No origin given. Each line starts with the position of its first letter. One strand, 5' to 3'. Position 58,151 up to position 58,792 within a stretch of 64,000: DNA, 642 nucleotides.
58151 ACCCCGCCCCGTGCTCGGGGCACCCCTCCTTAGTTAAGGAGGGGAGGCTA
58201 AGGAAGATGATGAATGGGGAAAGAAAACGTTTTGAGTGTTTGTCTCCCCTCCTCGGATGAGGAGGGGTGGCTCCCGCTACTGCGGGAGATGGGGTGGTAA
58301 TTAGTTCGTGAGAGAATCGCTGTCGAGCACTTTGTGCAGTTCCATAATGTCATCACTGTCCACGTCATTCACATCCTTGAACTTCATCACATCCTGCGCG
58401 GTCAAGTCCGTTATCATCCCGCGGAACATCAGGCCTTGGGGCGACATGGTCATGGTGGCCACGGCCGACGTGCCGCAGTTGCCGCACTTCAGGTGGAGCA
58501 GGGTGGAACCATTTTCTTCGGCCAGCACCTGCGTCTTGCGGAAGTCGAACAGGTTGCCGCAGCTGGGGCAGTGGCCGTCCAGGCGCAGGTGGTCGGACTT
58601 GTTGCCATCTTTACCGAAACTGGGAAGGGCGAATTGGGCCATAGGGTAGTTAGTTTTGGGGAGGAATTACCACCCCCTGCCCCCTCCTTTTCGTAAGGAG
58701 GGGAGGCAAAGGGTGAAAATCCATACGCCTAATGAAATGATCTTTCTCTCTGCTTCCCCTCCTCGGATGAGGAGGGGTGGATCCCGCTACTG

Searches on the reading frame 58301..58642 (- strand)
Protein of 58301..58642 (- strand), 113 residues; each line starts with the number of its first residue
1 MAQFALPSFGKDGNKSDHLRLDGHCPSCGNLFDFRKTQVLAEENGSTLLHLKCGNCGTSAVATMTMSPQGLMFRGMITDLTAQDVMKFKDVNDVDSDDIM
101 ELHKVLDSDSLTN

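Call 3: search_protein_families(library=pfam, proteins=[window:58301-58642:-], max_evalue=0.01)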
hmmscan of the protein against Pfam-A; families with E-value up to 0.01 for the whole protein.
window:58301-58642:- (113 aa): 0 families

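Call 4: search_protein_families(library=padloc, proteins=[window:58301-58642:-], max_evalue=0.01)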
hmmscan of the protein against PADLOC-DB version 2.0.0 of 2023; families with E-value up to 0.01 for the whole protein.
window:58301-58642:- (113 aa): 2 families
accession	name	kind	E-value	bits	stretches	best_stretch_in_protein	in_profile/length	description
PDLC04447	PDC-M14A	-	0.0079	14.6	0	24-60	21-53/152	-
PDLC04549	PDC-M26B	-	0.0081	12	1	4-73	743-812/845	-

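Call 75: search_protein_families(library=pfam, proteins=[window:58301-58642:-], max_evalue=1)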
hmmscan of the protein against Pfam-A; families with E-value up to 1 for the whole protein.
window:58301-58642:- (113 aa): 15 families
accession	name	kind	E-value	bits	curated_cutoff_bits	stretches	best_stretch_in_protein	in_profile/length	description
PF08772.16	Zn_ribbon_NOB1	-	0.014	15.9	24.9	1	24-52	25-52/72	Nin one binding (NOB1) Zn-ribbon like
PF13717.11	Zn_ribbon_4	-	0.02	15.2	30.3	1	24-58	4-33/36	zinc-ribbon domain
PF19769.4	CPxCG_zf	-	0.02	15.1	27.2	1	25-107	1-75/183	CPxCG-related zinc finger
PF18930.5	DUF5679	-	0.022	15.3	27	0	14-29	19-34/40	Domain of unknown function (DUF5679)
PF24042.1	DUF7351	-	0.028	14.6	31.2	1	19-66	63-110/177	Domain of unknown function (DUF7351)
PF05876.18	GpA_ATPase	-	0.029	14.5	25.6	1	14-59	186-232/247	Phage terminase large subunit gpA, ATPase domain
PF20120.5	DUF6510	-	0.037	14.4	26.4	1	21-68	25-68/86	Family of unknown function (DUF6510)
PF08996.15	zf-DNA_Pol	-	0.057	13.6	25.7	1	20-62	14-58/186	DNA Polymerase alpha zinc finger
PF04606.18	Ogr_Delta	-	0.065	13.6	26.3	1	24-67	1-44/47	Ogr/Delta-like zinc finger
PF13248.11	Zn_ribbon_3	-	0.1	12.5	27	0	24-30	18-24/26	zinc-ribbon domain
PF16919.11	PknG_rubred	-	0.11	12.9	28.5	1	19-35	55-71/74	Protein kinase G rubredoxin domain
PF06677.18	Auto_anti-p27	-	0.13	12.8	24.1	0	21-30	14-23/40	Sjogren's syndrome/scleroderma autoantigen 1 (Autoantigen p27)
PF10122.14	Zn_ribbon_Com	-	0.3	11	22.9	0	21-37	23-39/52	Mu-like prophage protein Com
PF18073.7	Zn_ribbon_LapB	-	0.45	10.7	25.7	0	21-29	13-21/28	Rubredoxin metal binding domain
PF22747.2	Zn_ribbon_DUF2089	-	0.9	10.1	27.6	0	50-59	12-21/32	DUF2089 zinc ribbon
